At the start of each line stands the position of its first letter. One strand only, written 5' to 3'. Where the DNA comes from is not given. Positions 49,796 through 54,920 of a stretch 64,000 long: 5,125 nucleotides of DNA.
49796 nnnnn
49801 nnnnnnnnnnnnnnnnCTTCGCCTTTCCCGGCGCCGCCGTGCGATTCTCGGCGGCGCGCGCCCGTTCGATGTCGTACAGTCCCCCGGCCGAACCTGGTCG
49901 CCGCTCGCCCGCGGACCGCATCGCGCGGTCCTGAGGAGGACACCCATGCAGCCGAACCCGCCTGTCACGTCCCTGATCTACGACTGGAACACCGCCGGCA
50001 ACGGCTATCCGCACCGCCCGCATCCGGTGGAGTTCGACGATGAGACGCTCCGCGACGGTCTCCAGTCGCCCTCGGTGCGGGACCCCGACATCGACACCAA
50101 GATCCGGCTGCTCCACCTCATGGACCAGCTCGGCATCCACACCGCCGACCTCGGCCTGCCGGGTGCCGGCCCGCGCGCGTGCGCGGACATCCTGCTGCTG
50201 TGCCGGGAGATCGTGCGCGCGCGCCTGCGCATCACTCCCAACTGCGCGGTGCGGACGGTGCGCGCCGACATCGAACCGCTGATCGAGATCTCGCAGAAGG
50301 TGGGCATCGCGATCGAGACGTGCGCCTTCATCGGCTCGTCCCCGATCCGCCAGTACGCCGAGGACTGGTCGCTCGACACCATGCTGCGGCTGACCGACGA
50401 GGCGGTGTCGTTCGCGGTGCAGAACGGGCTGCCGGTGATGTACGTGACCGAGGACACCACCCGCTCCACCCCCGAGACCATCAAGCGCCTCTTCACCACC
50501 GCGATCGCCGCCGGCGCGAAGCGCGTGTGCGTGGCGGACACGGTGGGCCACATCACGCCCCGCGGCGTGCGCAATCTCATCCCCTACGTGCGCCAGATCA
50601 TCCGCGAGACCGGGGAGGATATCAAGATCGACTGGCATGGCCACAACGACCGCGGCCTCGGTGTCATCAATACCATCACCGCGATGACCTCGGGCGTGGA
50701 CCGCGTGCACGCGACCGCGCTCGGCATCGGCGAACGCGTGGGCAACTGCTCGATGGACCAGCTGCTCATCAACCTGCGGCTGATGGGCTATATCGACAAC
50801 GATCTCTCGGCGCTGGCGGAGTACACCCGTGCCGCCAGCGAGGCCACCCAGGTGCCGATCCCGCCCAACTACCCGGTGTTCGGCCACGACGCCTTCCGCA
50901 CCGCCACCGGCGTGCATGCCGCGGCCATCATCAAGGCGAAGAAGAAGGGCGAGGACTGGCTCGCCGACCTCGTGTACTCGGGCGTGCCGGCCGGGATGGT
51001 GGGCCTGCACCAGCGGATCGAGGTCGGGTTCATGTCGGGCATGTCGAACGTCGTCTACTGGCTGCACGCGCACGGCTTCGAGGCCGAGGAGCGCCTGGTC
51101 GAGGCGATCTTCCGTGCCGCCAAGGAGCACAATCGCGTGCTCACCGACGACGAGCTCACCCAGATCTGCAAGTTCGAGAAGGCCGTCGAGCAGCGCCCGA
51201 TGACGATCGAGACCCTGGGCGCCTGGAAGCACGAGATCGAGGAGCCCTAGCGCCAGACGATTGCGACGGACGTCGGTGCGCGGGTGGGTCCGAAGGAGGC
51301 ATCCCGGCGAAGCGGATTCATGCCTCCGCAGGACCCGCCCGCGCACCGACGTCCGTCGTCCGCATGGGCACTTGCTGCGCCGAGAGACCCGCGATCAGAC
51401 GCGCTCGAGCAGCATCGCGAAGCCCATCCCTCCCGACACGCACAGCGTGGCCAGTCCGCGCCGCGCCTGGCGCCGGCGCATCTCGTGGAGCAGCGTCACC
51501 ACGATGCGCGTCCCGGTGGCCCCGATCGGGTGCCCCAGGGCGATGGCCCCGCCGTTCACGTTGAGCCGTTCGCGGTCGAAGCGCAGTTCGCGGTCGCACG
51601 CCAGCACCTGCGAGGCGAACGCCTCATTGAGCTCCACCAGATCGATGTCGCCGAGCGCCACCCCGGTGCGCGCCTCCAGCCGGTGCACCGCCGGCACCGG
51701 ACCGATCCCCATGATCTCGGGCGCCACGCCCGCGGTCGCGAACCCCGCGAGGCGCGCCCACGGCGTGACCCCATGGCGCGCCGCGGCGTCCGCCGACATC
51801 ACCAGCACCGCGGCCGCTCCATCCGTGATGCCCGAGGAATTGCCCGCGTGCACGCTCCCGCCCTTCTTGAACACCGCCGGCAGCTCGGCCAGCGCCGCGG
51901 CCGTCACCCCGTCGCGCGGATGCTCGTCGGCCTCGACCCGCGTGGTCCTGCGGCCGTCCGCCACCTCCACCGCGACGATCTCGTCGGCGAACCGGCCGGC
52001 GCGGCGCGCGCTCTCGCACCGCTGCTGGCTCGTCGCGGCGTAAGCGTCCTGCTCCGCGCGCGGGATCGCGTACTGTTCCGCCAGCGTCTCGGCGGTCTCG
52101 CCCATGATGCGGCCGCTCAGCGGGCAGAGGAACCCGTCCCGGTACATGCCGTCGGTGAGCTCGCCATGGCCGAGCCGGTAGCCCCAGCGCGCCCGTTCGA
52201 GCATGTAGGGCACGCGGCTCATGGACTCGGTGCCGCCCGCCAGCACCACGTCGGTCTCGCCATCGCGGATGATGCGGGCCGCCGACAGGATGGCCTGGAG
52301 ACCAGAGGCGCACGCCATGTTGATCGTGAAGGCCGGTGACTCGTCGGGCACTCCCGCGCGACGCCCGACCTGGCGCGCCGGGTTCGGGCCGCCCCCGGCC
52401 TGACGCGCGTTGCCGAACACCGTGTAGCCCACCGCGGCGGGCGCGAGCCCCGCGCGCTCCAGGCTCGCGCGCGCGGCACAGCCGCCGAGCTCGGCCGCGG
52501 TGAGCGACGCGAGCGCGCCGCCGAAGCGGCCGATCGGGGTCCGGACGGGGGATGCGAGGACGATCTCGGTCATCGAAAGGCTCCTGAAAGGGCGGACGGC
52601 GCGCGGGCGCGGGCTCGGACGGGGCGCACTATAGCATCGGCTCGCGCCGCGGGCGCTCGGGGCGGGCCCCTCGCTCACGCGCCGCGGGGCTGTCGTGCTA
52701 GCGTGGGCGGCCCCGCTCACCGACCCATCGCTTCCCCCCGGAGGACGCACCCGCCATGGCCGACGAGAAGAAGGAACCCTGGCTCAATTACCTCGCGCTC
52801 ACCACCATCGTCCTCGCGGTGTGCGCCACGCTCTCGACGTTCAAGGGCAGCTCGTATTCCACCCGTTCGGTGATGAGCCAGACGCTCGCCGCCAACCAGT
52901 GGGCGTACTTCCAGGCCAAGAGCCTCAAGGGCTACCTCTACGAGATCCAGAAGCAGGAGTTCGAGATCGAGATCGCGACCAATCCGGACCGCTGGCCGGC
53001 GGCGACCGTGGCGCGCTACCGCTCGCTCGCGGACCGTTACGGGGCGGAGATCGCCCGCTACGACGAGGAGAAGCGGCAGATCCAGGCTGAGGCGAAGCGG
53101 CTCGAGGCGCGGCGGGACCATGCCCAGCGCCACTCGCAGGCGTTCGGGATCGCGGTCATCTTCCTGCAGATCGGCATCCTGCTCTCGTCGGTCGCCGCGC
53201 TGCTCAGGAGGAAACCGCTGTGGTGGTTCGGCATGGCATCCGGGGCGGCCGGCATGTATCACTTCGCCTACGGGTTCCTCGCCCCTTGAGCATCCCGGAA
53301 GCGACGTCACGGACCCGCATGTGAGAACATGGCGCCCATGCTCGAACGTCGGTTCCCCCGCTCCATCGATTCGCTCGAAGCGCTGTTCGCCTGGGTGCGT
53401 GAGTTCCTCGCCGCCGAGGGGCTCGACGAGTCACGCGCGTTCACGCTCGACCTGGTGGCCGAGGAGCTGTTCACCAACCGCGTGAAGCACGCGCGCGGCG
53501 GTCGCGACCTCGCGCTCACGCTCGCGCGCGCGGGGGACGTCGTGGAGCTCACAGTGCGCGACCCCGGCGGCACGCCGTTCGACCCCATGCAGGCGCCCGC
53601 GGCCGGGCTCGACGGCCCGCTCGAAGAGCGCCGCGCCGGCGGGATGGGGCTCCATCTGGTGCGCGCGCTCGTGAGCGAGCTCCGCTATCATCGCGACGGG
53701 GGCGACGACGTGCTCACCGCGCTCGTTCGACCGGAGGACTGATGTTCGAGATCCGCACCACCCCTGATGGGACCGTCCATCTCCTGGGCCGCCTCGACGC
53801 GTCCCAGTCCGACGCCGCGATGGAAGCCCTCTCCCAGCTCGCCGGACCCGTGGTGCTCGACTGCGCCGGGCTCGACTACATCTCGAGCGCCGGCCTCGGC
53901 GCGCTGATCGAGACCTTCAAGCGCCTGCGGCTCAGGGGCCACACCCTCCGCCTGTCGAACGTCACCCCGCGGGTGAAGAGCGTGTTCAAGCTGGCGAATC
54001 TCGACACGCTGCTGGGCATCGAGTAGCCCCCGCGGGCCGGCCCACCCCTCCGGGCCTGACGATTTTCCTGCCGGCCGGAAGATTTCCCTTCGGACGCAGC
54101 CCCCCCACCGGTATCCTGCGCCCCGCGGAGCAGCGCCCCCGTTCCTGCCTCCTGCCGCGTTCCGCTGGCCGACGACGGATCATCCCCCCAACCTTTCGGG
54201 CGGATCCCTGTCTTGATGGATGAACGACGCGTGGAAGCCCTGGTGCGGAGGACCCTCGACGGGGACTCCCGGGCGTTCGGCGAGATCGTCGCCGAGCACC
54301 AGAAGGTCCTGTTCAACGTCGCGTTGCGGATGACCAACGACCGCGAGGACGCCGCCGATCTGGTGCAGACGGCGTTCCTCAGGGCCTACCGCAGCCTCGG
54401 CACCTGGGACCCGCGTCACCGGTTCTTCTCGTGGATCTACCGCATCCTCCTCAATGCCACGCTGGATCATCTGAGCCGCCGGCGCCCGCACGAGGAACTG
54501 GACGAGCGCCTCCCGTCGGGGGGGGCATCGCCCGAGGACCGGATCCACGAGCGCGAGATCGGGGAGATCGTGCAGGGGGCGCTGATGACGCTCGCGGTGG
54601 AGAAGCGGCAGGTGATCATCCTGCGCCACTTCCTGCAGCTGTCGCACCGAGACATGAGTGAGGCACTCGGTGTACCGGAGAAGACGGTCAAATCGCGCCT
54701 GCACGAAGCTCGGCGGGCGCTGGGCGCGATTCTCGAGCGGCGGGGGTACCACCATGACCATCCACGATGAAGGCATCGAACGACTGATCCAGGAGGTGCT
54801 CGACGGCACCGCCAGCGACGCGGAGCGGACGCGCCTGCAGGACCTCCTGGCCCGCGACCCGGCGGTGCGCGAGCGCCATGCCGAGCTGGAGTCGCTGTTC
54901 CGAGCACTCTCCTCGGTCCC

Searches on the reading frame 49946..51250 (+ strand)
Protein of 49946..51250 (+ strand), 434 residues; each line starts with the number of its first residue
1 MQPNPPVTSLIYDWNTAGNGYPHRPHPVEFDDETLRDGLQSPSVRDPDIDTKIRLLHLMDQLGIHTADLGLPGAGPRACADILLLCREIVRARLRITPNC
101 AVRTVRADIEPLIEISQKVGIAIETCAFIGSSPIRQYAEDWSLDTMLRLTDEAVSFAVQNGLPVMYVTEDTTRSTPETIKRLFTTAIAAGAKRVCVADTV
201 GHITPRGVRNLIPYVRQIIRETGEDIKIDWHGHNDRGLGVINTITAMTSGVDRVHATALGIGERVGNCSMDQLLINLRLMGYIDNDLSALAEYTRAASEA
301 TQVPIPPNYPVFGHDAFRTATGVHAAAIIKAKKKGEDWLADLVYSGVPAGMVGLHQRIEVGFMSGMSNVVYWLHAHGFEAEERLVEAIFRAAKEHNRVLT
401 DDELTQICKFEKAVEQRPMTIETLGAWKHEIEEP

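Call 11: search_protein_families(library=pfam, proteins=[window:49946-51250:+], max_evalue=0.001)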
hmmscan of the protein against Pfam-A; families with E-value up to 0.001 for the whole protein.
window:49946-51250:+ (434 aa): 1 family
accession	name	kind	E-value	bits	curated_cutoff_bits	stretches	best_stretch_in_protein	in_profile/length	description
PF00682.25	HMGL-like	-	4.5e-41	141.4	29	1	29-284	3-245/260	HMGL-like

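Call 22: search_protein_families(library=ncbifam, proteins=[window:49946-51250:+], max_evalue=1e-10)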
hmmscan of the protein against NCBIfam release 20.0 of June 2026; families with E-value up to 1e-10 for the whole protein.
window:49946-51250:+ (434 aa): 17 families
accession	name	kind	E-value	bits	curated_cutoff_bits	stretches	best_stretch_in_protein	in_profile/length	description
NF002085.0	PRK00915.1-2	subfamily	1.9e-59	201.7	517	1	26-412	12-380/504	2-isopropylmalate synthase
TIGR02660.1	nifV_homocitr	equivalog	1.3e-52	179.3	462.9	1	28-407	2-364/365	homocitrate synthase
TIGR02090.1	LEU1_arch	subfamily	4.2e-52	177.5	484.75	1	31-405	4-360/363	isopropylmalate/citramalate/homocitrate synthases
TIGR02146.1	LysS_fung_arch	equivalog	1e-49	169.7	413.55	1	32-391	3-341/344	homocitrate synthase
NF002086.0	PRK00915.1-3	equivalog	1.5e-48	165.6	532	1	30-422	9-395/516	2-isopropylmalate synthase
NF041069.1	IPMS_Sufob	equivalog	5.6e-44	150.9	600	1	32-396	5-354/371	isopropylmalate synthase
TIGR00973.1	leuA_bact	equivalog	3e-43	148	598.7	1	29-415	3-383/494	2-isopropylmalate synthase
NF002088.0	PRK00915.1-5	equivalog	7e-42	143.6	697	1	28-423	4-393/514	2-isopropylmalate synthase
NF002087.0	PRK00915.1-4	equivalog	1.9e-39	135.6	729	1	32-408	11-382/516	2-isopropylmalate synthase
TIGR00977.1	citramal_synth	equivalog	2.2e-34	118.7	450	1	31-383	5-351/526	citramalate synthase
NF002084.0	PRK00915.1-1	equivalog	5.7e-34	117.5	748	1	32-336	9-312/523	2-isopropylmalate synthase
NF042434.1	IPMS_Lepto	equivalog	2.3e-24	86.1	500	1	27-395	5-369/374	2-isopropylmalate synthase LeuA2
NF002991.1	PRK03739.1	subfamily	3.4e-19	69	455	1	198-334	208-344/550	2-isopropylmalate synthase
NF042433.1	CitmalDyn_Leptosp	equivalog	1.4e-17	63.5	950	1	151-327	128-305/514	(R)-citramalate synthase CimA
NF006049.0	PRK08195.1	subfamily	2.5e-17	62.9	229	1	153-292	124-261/344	4-hyroxy-2-oxovalerate/4-hydroxy-2-oxopentanoic acid aldolase,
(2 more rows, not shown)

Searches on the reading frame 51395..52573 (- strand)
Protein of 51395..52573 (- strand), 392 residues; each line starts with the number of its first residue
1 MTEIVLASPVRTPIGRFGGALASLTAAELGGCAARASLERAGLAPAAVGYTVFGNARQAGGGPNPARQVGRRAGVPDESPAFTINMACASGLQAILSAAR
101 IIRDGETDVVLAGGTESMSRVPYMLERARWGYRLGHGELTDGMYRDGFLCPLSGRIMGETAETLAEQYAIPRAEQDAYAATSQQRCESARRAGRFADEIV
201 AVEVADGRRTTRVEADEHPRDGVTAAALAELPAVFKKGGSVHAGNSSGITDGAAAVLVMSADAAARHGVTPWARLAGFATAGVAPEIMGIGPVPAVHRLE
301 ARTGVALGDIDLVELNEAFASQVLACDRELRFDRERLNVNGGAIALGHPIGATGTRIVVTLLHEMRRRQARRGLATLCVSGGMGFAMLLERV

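Call 11: search_protein_families(library=pfam, proteins=[window:51395-52573:-], max_evalue=0.001)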
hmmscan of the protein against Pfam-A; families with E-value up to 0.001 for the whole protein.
window:51395-52573:- (392 aa): 4 families
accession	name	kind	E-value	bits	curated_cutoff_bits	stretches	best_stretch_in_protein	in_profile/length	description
PF00108.29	Thiolase_N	-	4.2e-81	272.6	26.4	1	5-261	2-259/260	Thiolase, N-terminal domain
PF02803.24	Thiolase_C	-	1.3e-46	157.7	27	1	270-391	2-123/123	Thiolase, C-terminal domain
PF00109.32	ketoacyl-synt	-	1.8e-08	34.7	20.8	1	80-121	166-207/252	Beta-ketoacyl synthase, N-terminal domain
PF08545.16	ACP_syn_III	-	0.00091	19.5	24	0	82-121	1-40/80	3-Oxoacyl-[acyl-carrier-protein (ACP)] synthase III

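Call 22: search_protein_families(library=ncbifam, proteins=[window:51395-52573:-], max_evalue=1e-10)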
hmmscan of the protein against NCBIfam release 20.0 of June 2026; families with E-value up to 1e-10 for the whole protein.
window:51395-52573:- (392 aa): 33 families (the best 25 are shown)
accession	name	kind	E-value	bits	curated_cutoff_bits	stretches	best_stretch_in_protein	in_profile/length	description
TIGR01930.1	AcCoA-C-Actrans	subfamily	4.9e-134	447.1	240.55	1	9-390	4-385/385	acetyl-CoA C-acyltransferase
NF004206.0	PRK05656.1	subfamily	1.2e-127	426.3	688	1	1-391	1-392/392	acetyl-CoA C-acetyltransferase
NF006552.0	PRK09051.1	subfamily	4.3e-125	418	565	1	2-392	4-395/395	beta-ketothiolase BktB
NF004853.0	PRK06205.1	subfamily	4.1e-121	404.8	551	1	1-392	1-403/404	acetyl-CoA C-acetyltransferase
NF006086.0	PRK08235.1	equivalog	2.7e-118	395.5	526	1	1-390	1-391/393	acetyl-CoA C-acetyltransferase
NF006551.0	PRK09050.1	subfamily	1.8e-114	382.9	605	1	1-392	1-401/401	3-oxoadipyl-CoA thiolase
NF042999.1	bketothiol_BktB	equivalog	4.5e-114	381.8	725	1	2-392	3-394/394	beta-ketothiolase BktB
TIGR02430.1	pcaF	equivalog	2.9e-112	375.6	597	1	4-392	3-400/400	3-oxoadipyl-CoA thiolase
NF042967.1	AcCoAtase_PhaA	equivalog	8.7e-106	354.4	740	1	1-392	1-396/396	acetyl-CoA acetyltransferase PhaA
NF006001.0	PRK08131.1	equivalog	5.7e-101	338.3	622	1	8-392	8-400/401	3-oxoadipyl-CoA thiolase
NF005404.0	PRK06954.1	subfamily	1.4e-100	337.2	687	1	3-390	8-395/397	acetyl-CoA C-acetyltransferase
NF005152.0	PRK06633.1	equivalog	8.6e-100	334.1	675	1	7-392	8-392/392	acetyl-CoA C-acetyltransferase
NF005805.0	PRK07661.1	equivalog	1.2e-99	334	633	1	1-391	1-390/391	acetyl-CoA C-acetyltransferase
NF005890.0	PRK07851.1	equivalog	5.9e-94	315.3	580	2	157-392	173-405/406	acetyl-CoA C-acetyltransferase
NF006553.0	PRK09052.1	equivalog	8.9e-91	304.8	567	1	5-392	9-399/399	acetyl-CoA C-acyltransferase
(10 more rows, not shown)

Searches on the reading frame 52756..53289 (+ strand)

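Call 11: search_protein_families(library=pfam, proteins=[window:52756-53289:+], max_evalue=0.001)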
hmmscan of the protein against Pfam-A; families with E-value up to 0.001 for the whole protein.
window:52756-53289:+ (177 aa): 2 families
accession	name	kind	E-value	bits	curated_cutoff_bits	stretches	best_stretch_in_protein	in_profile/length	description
PF14235.11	DUF4337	-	9.2e-53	179.1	27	1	11-174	2-161/161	Domain of unknown function (DUF4337)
PF11026.13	DUF2721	-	0.00062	20.1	28.3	0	83-174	24-113/129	Protein of unknown function (DUF2721)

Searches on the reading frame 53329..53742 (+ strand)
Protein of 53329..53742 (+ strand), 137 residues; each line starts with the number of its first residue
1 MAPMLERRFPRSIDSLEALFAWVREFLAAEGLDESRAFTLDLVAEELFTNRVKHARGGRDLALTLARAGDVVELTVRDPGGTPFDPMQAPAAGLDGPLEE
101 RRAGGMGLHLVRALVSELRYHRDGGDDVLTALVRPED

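Call 11: search_protein_families(library=pfam, proteins=[window:53329-53742:+], max_evalue=0.001)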
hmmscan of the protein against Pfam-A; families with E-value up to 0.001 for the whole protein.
window:53329-53742:+ (137 aa): 2 families
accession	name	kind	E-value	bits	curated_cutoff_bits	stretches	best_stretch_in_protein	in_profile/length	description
PF13581.12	HATPase_c_2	-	1.8e-21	76.9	27.4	1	9-130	1-124/127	Histidine kinase-like ATPase domain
PF02518.31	HATPase_c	-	1.2e-05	26.1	26.4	1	40-117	6-86/111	Histidine kinase-, DNA gyrase B-, and HSP90-like ATPase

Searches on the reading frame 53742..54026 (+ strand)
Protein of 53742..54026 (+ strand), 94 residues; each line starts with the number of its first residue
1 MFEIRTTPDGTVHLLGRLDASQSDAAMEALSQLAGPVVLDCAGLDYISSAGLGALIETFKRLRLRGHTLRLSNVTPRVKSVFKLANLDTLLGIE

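Call 11: search_protein_families(library=pfam, proteins=[window:53742-54026:+], max_evalue=0.001)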
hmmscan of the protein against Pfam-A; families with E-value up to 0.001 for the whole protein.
window:53742-54026:+ (94 aa): 2 families
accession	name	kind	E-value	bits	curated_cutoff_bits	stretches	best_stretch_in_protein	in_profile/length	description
PF01740.26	STAS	-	1.5e-15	57.3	22.6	1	10-90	11-96/106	STAS domain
PF13466.11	STAS_2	-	5.5e-15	55.8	29.2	1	12-88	1-80/80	STAS domain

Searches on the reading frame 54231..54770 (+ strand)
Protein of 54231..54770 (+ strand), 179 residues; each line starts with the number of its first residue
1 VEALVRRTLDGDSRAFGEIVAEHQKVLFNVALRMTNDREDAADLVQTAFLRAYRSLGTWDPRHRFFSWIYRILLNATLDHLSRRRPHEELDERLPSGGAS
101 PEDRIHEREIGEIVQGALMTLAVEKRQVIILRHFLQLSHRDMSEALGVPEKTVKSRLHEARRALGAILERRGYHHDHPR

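Call 11: search_protein_families(library=pfam, proteins=[window:54231-54770:+], max_evalue=0.001)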
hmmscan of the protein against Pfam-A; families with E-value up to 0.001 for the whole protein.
window:54231-54770:+ (179 aa): 4 families
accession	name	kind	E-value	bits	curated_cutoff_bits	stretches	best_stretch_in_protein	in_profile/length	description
PF04542.20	Sigma70_r2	-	2e-17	63.2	24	1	20-85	2-69/71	Sigma-70 region 2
PF08281.18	Sigma70_r4_2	-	6.4e-14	51.8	25.7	1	113-164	3-54/54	Sigma-70, region 4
PF04545.22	Sigma70_r4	-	1.4e-07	31.4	24.1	1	117-164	1-48/50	Sigma-70, region 4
PF07638.17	Sigma70_ECF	-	2.6e-06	27.9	21.1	1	9-164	12-179/185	ECF sigma factor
